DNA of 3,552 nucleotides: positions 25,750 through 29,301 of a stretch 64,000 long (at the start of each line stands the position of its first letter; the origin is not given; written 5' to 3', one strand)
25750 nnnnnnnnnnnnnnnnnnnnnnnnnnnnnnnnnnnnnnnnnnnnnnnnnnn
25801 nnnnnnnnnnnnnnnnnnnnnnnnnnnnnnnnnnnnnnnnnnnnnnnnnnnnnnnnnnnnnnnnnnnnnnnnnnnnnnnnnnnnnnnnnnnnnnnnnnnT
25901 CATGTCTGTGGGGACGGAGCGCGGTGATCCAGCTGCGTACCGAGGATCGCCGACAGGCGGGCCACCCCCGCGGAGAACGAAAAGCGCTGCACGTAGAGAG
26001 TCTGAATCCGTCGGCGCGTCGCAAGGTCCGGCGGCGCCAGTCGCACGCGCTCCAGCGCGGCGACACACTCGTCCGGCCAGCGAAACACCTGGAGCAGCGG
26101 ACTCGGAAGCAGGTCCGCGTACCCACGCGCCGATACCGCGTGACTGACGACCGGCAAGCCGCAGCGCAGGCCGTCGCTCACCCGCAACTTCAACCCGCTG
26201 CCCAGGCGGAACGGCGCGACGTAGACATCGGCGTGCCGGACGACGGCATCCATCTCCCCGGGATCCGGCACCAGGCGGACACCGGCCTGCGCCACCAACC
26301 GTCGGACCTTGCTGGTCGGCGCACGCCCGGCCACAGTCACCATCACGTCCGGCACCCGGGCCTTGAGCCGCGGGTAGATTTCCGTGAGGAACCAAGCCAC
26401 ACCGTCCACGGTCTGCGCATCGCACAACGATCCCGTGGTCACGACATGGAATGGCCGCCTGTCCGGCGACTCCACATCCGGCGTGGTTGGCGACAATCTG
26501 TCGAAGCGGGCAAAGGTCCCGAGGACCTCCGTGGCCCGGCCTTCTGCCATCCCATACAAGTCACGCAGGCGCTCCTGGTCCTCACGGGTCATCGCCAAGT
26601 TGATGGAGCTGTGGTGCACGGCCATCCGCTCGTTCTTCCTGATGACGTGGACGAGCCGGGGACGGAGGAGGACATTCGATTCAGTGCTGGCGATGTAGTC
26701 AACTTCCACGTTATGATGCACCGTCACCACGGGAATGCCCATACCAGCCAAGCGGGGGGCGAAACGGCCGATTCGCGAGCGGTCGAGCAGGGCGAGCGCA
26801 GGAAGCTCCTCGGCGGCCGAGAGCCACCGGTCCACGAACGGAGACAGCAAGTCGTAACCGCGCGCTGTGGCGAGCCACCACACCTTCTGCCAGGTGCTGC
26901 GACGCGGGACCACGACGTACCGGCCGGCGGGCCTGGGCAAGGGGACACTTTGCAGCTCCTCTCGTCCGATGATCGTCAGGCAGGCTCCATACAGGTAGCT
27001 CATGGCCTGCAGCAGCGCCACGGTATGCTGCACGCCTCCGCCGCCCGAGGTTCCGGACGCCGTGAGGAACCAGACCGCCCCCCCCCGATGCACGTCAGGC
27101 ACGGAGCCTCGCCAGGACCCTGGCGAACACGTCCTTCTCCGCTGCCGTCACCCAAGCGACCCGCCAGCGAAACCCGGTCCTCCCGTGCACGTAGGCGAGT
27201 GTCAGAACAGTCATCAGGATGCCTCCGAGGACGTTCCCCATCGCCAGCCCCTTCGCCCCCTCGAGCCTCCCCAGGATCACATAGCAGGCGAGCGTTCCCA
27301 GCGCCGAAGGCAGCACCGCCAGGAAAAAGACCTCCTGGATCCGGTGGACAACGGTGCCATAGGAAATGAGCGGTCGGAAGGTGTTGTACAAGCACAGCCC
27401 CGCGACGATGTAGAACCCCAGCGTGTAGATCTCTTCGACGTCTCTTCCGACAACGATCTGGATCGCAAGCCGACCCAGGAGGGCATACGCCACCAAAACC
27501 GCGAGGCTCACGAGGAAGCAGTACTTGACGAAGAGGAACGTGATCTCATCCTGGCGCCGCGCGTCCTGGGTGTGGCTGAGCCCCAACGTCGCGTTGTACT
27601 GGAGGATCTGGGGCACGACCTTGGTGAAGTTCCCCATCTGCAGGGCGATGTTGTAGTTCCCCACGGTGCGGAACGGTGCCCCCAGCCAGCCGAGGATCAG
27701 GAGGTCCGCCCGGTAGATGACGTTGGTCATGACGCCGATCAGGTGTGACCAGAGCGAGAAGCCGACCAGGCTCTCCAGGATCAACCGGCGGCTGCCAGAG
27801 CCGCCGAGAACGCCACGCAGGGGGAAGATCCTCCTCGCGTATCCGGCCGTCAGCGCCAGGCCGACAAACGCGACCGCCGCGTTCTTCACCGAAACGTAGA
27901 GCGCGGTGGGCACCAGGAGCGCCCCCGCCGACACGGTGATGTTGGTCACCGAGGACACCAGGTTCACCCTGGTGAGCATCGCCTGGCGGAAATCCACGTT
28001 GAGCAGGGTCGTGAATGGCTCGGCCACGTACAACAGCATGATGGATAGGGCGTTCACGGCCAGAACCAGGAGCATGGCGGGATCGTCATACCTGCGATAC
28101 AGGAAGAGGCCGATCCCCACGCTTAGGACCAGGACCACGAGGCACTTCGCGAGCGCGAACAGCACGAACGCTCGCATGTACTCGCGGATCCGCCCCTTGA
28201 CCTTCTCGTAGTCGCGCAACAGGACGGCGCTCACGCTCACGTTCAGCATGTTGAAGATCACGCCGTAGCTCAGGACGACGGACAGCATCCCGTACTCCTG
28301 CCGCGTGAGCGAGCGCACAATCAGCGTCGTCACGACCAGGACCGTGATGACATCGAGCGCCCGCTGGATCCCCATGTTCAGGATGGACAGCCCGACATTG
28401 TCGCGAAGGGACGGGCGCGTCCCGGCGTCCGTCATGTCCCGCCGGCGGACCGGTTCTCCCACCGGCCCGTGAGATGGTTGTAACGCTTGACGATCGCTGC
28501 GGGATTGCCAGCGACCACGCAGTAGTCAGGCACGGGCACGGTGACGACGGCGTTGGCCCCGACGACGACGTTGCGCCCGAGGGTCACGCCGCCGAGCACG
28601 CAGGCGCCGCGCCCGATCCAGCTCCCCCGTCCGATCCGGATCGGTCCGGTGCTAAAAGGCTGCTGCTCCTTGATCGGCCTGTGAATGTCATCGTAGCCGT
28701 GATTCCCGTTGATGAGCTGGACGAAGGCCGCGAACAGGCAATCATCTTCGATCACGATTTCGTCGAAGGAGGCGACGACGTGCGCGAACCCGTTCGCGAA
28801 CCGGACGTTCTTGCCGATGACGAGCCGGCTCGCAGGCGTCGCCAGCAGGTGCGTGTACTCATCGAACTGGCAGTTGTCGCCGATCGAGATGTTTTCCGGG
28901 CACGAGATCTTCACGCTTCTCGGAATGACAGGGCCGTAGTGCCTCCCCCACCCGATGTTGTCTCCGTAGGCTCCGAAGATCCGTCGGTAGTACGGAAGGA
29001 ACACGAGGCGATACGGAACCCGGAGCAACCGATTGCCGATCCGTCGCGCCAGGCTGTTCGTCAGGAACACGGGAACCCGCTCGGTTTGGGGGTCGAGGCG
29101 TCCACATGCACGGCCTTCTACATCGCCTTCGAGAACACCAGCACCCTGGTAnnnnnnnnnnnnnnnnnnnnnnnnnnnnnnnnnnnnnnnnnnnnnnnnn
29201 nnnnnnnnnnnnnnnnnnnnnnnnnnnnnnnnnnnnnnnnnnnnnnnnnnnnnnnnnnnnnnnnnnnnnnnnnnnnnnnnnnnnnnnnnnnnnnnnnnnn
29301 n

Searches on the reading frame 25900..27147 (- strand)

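Call 25: search_protein_families(library=pfam, proteins=[window:25900-27147:-], max_evalue=0.001)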
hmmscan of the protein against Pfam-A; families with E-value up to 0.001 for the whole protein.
window:25900-27147:- (415 aa): 1 family
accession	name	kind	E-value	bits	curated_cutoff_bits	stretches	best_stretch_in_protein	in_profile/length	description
PF13692.12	Glyco_trans_1_4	-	4.2e-14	53.4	27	1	234-339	3-109/142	Glycosyl transferases group 1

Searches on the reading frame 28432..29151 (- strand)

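Call 25: search_protein_families(library=pfam, proteins=[window:28432-29151:-], max_evalue=0.001)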
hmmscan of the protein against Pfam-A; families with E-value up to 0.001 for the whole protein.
window:28432-29151:- (239 aa): 2 families
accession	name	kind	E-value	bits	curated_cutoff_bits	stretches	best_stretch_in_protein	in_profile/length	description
PF00132.30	Hexapep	-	1.9e-12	46.8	27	1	171-204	2-35/36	Bacterial transferase hexapeptide (six repeats)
PF14602.12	Hexapep_2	-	3.9e-07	30.1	27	1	170-204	1-33/34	Hexapeptide repeat of succinyl-transferase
